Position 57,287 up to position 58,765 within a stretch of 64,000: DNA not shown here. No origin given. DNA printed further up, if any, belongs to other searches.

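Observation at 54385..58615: Cyclase + NHLP-like peptide + stand-alone SagB-type dehydrogenase: an uncharacterised RiPP-like three-gene system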

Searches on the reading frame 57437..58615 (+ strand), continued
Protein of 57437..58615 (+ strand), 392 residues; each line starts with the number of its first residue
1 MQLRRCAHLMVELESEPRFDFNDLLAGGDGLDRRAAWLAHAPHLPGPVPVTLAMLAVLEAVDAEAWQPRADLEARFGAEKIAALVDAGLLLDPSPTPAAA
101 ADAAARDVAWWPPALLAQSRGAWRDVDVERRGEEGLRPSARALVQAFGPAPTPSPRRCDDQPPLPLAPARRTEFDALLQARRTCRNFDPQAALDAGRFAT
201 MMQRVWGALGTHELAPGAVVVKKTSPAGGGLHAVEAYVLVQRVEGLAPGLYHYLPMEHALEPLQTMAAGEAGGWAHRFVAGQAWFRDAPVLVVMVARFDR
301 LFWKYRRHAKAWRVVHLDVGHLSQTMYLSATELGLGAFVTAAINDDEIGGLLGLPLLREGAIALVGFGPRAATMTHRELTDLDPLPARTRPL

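Call 64: search_solved_structures(query=A2, max_evalue=0.001, show_alignments=5)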
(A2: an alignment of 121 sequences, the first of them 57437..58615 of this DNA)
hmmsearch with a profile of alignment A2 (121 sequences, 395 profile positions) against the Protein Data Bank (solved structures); distinct sequences matched with E-value up to 0.001: 8.
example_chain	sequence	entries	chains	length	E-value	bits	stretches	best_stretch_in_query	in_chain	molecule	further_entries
3eo7_A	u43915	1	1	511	3.3e-24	88.9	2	199-367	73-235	Putative Nitroreductase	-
8pz5_A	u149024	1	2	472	4.5e-20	75.3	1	174-370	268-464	SagB-type dehydrogenase domain protein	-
5lq4_B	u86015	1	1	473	4.5e-20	75.3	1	174-370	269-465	CyaGox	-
5lq4_A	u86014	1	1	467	6.2e-20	74.8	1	174-365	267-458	CyaGox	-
7ly5_B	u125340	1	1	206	5.2e-08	35.5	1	175-360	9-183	BmdC, oxidase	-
6gos_C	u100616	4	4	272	5.5e-08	35.4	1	222-372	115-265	Microcin B17-processing protein McbC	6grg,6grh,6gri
7ly4_A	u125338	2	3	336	6.4e-08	35.2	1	163-359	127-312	BmdC, Oxidase | BmdC, NRPS oxidase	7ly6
7ly7_B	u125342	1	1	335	6.4e-08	35.2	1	163-359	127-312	BmdC, Oxidase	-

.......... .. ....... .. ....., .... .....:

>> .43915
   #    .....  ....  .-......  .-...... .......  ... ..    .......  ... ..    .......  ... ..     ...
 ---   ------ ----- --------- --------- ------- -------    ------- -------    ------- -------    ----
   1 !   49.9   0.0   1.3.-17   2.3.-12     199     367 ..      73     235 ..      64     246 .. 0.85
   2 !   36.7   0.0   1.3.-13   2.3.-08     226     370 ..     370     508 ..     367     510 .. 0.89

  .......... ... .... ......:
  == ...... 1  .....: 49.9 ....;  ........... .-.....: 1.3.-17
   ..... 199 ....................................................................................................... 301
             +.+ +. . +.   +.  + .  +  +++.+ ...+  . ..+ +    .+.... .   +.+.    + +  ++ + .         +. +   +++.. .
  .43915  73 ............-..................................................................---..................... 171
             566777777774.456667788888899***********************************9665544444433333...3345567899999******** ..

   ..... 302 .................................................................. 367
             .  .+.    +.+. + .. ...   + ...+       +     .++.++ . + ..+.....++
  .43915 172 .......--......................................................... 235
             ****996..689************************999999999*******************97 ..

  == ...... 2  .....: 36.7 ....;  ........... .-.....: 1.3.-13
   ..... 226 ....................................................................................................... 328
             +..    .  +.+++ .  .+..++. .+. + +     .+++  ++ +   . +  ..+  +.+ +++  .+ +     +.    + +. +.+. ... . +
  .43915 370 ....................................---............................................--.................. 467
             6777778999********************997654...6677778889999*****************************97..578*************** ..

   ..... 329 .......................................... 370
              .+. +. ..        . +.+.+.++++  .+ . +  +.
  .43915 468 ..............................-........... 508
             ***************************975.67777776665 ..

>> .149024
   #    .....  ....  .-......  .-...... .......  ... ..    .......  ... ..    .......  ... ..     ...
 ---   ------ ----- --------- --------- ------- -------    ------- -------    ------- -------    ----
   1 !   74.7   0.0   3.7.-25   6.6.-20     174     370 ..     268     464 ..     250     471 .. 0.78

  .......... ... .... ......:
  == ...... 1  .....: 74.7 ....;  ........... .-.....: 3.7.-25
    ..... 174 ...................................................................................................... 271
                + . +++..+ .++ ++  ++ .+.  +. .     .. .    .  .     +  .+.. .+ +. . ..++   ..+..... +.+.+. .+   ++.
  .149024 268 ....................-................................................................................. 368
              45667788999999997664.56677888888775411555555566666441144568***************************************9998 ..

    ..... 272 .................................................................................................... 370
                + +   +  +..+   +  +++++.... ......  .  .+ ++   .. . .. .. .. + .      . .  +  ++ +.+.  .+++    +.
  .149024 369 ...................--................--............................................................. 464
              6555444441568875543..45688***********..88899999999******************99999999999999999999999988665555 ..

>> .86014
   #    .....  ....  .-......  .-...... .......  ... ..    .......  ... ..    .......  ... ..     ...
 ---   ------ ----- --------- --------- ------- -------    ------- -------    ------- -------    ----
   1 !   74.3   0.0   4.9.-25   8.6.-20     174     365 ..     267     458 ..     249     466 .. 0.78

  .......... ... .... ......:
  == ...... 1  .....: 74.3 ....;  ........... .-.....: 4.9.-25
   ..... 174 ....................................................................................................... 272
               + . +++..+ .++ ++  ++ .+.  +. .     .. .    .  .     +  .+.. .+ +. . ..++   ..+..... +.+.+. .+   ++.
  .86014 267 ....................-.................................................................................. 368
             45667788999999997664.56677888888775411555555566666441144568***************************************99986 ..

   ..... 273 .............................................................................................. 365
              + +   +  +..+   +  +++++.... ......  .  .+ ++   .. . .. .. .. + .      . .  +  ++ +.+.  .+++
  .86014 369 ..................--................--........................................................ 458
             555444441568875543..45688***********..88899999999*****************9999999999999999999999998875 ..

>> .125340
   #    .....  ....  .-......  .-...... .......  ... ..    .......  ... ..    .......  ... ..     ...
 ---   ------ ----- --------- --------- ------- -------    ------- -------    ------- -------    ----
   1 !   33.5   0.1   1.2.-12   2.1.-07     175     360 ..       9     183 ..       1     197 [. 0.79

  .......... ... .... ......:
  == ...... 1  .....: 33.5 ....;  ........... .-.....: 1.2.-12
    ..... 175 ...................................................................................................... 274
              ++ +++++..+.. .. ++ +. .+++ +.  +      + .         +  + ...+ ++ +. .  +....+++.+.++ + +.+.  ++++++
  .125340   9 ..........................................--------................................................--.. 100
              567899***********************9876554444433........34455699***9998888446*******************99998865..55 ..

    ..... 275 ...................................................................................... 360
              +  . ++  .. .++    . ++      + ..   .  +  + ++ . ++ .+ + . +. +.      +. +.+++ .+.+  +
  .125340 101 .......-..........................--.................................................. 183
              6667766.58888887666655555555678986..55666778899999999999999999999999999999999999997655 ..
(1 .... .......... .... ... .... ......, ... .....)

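Call 65: search_protein_representatives(alignment_id=A2)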
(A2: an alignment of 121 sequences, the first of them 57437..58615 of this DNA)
Query: 121 sequences, 395 profile positions. Proteins with E-value up to 0.001 (for the whole library): 9979; up to 1e-10: 5024; up to 1e-30: 532. The best 150 are listed.
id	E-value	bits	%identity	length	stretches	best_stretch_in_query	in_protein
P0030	3.6e-214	727.5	-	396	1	1-393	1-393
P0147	2.6e-140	484.3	-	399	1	1-390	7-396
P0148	5.9e-135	466.7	-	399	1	3-384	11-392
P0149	9.4e-130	449.6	-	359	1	140-392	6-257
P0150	2.5e-124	431.7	-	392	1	1-387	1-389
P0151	4.4e-122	424.3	-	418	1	2-391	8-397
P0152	7.2e-121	420.3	-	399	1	1-383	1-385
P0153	5.3e-119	414.2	-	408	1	38-362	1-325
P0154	4.0e-116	404.7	-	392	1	3-387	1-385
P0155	4.1e-116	404.7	-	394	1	1-387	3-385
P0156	6.6e-114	397.4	-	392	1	1-382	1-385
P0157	9.0e-113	393.7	-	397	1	1-390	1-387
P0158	2.6e-110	385.6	-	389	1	2-385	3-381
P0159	1.7e-109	382.9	-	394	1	2-383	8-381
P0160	2.0e-109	382.7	-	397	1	1-382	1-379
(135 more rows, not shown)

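Call 66: list_cluster_members(proteins=[P0147, P0148, P0150, P0151, P0152, P0154, P0155, P0156, P0157, P0158])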
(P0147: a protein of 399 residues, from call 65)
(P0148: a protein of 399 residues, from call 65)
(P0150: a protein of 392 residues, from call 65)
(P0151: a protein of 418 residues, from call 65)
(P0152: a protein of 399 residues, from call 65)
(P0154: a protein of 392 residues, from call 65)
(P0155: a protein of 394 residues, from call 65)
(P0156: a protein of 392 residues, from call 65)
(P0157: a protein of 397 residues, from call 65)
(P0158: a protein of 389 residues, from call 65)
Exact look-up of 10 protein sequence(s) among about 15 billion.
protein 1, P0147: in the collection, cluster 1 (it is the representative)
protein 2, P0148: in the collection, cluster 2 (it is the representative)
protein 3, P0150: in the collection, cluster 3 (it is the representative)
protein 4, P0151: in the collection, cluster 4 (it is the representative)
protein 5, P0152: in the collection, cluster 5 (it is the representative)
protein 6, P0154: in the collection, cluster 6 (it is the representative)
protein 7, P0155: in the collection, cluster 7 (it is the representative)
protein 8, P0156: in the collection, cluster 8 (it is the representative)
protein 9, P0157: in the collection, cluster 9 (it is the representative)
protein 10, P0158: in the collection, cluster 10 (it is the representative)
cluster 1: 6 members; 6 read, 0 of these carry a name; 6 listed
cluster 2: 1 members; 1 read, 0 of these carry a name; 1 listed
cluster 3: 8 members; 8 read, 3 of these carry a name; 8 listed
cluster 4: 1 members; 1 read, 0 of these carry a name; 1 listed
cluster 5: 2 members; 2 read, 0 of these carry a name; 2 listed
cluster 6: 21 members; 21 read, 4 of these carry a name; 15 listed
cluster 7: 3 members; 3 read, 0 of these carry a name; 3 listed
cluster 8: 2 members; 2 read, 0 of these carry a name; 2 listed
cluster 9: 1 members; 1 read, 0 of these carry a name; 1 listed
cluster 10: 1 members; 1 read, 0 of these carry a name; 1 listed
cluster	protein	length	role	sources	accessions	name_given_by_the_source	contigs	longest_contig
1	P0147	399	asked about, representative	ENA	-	-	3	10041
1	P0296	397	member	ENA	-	-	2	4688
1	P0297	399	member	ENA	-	-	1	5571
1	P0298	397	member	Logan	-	-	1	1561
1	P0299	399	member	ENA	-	-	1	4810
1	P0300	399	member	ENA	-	-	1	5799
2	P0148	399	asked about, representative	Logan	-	-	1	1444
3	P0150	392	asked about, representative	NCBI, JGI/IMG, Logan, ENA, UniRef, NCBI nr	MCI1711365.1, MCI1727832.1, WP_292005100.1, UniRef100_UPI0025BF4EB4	MAG: putative peptide maturation dehydrogenase [Chiayiivirga sp.] | putative peptide maturation dehydrogenase | putative peptide maturation dehydrogenase n=1 Tax=Chiayiivirga sp. TaxID=2041042 ...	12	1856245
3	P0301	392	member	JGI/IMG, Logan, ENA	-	putative peptide maturation dehydrogenase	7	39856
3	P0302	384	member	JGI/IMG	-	putative peptide maturation dehydrogenase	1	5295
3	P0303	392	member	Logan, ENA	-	-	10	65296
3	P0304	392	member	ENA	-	-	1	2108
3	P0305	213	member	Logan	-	-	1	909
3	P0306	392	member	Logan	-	-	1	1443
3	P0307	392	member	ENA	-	-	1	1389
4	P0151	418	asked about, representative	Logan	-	-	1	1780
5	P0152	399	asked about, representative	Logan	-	-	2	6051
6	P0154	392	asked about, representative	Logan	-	-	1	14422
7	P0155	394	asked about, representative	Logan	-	-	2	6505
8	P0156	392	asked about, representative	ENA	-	-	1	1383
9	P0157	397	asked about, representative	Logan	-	-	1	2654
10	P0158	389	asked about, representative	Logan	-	-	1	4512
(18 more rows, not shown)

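Call 72: find_related_loci(query=A4, collection=metagenome_contigs, flank=10000)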
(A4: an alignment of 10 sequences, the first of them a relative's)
Query A4 (406 aa) in metagenome_contigs; peptide patterns used: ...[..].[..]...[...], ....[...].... (x = any residue, [..] = any of these).
600 stretches matched a pattern (row limit reached: there are more); 513 encode a relative of the query (tblastn E <= 1e-3); the best 80 are kept; 80 distinct loci.
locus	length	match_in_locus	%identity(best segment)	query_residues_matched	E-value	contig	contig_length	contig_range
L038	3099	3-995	77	76-406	0e+0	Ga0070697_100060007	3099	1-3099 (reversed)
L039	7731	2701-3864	70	18-406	1e-170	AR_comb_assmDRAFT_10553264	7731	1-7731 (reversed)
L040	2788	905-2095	65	7-403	5e-175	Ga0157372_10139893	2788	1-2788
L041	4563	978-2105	64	18-401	1e-166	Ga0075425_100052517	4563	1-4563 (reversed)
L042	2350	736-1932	62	6-405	3e-170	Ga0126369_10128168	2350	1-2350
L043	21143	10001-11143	63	19-402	3e-152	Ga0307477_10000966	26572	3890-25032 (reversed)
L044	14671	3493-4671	59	6-403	9e-144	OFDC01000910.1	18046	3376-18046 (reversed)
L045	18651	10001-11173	48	8-399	1e-103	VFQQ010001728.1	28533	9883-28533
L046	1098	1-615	75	197-401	3e-107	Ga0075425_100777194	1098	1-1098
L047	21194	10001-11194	41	1-399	4e-88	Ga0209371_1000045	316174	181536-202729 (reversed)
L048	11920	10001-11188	42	7-402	2e-85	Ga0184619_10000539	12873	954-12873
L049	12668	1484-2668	43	6-400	2e-84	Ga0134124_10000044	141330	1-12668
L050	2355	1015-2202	41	7-402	5e-86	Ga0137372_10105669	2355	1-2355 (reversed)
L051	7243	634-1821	41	7-402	8e-83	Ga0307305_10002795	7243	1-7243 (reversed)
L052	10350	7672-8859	41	7-402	8e-83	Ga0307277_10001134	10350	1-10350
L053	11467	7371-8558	40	7-402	5e-82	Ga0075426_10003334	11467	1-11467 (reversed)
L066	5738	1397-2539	37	22-402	1e-74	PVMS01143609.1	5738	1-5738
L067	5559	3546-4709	38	7-402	1e-74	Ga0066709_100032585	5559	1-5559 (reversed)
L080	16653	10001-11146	39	2-402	7e-72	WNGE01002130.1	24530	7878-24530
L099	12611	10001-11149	39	7-402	2e-68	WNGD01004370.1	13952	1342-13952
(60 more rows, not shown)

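Call 75: search_protein_families(library=pfam, proteins=[L048:6470-9631:+, L053:3622-6999:+, L099:5917-9585:+, L067:2-3145:+, L049:2630-7270:-, L066:2362-4956:-, L038:1321-3099:-, L043:11475-14003:-, L080:6423-9602:+], max_evalue=0.00001)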
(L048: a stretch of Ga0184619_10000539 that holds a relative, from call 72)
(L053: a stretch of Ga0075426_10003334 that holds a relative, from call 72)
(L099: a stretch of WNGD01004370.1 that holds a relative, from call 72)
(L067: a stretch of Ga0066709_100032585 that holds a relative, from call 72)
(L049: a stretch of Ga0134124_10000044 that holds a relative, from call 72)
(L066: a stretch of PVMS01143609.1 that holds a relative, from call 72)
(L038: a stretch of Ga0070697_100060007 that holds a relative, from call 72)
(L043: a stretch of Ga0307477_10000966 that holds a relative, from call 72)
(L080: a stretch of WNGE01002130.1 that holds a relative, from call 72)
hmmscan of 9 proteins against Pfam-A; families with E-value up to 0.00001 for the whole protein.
L048:6470-9631:+ (1054 aa): 4 families
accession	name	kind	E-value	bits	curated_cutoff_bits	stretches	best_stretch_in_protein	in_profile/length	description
PF00211.25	Guanylate_cyc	-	2.8e-23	82.9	21.9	1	52-220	7-174/183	Adenylate and Guanylate cyclase catalytic domain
PF13191.12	AAA_16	-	1.1e-22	81.8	32.6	1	245-407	1-165/167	AAA ATPase domain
PF13424.12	TPR_12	-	3.7e-11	43.5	30.1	0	881-937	10-68/77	Tetratricopeptide repeat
PF24463.1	DUF7577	-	9.6e-06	25.5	28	0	17-39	4-26/27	Domain of unknown function (DUF7577)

L053:3622-6999:+ (1126 aa): 3 families
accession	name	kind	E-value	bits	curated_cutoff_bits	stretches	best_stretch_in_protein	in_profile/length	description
PF00211.25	Guanylate_cyc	-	2.3e-21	76.7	21.9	1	120-288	5-172/183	Adenylate and Guanylate cyclase catalytic domain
PF13191.12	AAA_16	-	1.7e-20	74.7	32.6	1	315-478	1-166/167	AAA ATPase domain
PF13424.12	TPR_12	-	3.5e-13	50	30.1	0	1031-1097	9-77/77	Tetratricopeptide repeat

L099:5917-9585:+ (1223 aa): 3 families
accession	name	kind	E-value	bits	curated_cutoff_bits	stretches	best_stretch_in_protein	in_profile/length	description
PF13191.12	AAA_16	-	6.8e-24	85.7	32.6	1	400-567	1-157/167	AAA ATPase domain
PF00211.25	Guanylate_cyc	-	1e-20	74.5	21.9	1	207-378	6-176/183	Adenylate and Guanylate cyclase catalytic domain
PF13424.12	TPR_12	-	1.3e-06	28.9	30.1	0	1136-1202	9-77/77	Tetratricopeptide repeat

L067:2-3145:+ (1048 aa): 2 families
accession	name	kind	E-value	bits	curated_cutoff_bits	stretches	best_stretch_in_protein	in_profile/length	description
PF13191.12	AAA_16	-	1.6e-22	81.2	32.6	1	247-402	1-157/167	AAA ATPase domain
PF00211.25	Guanylate_cyc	-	7.2e-20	71.8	21.9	1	55-223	6-175/183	Adenylate and Guanylate cyclase catalytic domain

L049:2630-7270:- (1547 aa): 8 families
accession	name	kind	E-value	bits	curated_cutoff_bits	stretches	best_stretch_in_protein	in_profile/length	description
PF00069.31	Pkinase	-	6.6e-47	160.5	31.7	1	559-819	2-258/263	Protein kinase domain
PF07714.23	PK_Tyr_Ser-Thr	-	1.5e-33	116.6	23.1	1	560-815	3-251/258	Protein tyrosine and serine/threonine kinase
PF13424.12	TPR_12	-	4.8e-10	39.9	30.1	0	1231-1293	6-74/77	Tetratricopeptide repeat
PF07719.23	TPR_2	-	9.2e-10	38.3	27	0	1060-1088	5-33/34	Tetratricopeptide repeat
PF00515.34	TPR_1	-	9.6e-08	32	27.8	0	1069-1089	14-34/34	Tetratricopeptide repeat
PF13414.12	TPR_11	-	2.4e-07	30.7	26.8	1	1068-1100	6-38/42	TPR repeat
PF13181.12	TPR_8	-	2e-06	27.9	25.7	0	1068-1088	13-33/34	Tetratricopeptide repeat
PF13431.12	TPR_17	-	2.9e-06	27.5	24.4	0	1078-1103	1-26/34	Tetratricopeptide repeat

L066:2362-4956:- (865 aa): 6 families
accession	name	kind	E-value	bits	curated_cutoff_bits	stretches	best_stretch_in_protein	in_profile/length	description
PF13676.11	TIR_2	-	3.1e-18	66.9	28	1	21-127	2-109/122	TIR domain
PF07719.23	TPR_2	-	1.1e-08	35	27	0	501-529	4-32/34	Tetratricopeptide repeat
PF13424.12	TPR_12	-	4e-07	30.6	30.1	0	466-527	7-74/77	Tetratricopeptide repeat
PF00515.34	TPR_1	-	5.6e-07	29.6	27.8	0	500-528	3-31/34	Tetratricopeptide repeat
PF13414.12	TPR_11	-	6.6e-07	29.4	26.8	0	370-403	6-39/42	TPR repeat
PF13431.12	TPR_17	-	4.5e-06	27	24.4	0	380-403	1-24/34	Tetratricopeptide repeat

L038:1321-3099:- (593 aa): 5 families
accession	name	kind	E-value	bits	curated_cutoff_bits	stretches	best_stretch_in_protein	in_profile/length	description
PF07719.23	TPR_2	-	2.6e-10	40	27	0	197-227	1-31/34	Tetratricopeptide repeat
PF14559.12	TPR_19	-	1.8e-09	38.2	25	1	174-226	2-54/68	Tetratricopeptide repeat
PF13414.12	TPR_11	-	5.3e-08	32.9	26.8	0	176-210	7-41/42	TPR repeat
PF00515.34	TPR_1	-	2.7e-07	30.5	27.8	0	197-227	1-31/34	Tetratricopeptide repeat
PF13181.12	TPR_8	-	1e-06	28.9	25.7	0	198-227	2-31/34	Tetratricopeptide repeat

L043:11475-14003:- (843 aa): 6 families
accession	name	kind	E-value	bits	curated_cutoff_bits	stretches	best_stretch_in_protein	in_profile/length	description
PF07719.23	TPR_2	-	1.1e-10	41.3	27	0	595-625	3-33/34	Tetratricopeptide repeat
PF14559.12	TPR_19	-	1.3e-09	38.7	25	0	434-482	4-52/68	Tetratricopeptide repeat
PF13432.12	TPR_16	-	2.6e-08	34.6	32.7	0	567-624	3-62/65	Tetratricopeptide repeat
PF13181.12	TPR_8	-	1.8e-07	31.2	25.7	0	564-592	4-32/34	Tetratricopeptide repeat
PF13424.12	TPR_12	-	7.2e-07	29.7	30.1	0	455-493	3-41/77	Tetratricopeptide repeat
PF00515.34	TPR_1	-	9.6e-06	25.6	27.8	0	455-483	1-29/34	Tetratricopeptide repeat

L080:6423-9602:+ (1060 aa): 2 families
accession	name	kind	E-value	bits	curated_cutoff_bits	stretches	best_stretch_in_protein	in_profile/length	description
PF13191.12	AAA_16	-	1e-21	78.6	32.6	1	235-401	1-158/167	AAA ATPase domain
PF00211.25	Guanylate_cyc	-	4.9e-21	75.6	21.9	1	42-211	7-175/183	Adenylate and Guanylate cyclase catalytic domain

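Call 85: find_encoding_contigs(protein=window:57437-58615:+, flank=2000, max_places=3)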
Protein window:57437-58615:+ (392 aa): 6 contigs read that carry it; 2 places shown.
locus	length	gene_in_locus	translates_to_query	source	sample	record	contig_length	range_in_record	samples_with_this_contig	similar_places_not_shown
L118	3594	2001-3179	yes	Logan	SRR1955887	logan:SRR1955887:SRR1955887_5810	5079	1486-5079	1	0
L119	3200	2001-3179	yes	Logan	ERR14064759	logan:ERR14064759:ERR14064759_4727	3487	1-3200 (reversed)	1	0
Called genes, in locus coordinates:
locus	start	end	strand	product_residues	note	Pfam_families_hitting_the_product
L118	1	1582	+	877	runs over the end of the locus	-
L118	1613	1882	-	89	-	-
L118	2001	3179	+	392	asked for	PF00881:Nitroreductase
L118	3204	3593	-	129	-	?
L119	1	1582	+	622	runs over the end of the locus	?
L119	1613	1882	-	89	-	-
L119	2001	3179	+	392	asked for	PF00881:Nitroreductase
